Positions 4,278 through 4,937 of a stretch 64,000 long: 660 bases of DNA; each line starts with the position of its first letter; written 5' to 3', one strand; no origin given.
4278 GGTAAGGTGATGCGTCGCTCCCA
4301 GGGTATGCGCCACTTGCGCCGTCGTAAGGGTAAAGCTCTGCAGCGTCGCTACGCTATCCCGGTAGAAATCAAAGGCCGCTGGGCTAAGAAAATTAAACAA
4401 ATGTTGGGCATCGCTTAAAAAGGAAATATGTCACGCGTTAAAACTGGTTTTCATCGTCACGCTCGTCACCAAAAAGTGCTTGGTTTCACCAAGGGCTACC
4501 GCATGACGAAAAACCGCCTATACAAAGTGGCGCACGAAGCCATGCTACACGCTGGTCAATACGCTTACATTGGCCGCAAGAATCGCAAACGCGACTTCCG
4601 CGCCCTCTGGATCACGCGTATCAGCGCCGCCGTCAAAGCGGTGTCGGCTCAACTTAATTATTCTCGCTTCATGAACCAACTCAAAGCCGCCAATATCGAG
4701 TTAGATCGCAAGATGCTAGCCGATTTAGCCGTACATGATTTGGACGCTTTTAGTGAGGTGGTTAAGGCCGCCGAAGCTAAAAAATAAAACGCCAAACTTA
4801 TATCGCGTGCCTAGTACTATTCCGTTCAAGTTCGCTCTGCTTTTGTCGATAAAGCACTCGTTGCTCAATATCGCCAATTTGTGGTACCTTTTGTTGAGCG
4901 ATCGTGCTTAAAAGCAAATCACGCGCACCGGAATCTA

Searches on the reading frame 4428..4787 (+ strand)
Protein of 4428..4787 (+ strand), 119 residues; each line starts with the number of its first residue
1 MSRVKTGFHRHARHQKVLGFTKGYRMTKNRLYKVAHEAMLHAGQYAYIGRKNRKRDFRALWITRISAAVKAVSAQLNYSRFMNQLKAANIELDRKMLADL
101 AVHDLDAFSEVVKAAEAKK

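Call 32: search_protein_families(library=pfam, proteins=[window:4428-4787:+], max_evalue=0.01)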
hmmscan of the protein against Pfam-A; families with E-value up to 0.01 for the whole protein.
window:4428-4787:+ (119 aa): 1 family
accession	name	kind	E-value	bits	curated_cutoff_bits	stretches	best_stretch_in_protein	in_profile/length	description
PF00453.23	Ribosomal_L20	-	6.4e-40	136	30.8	1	3-110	1-106/107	Ribosomal protein L20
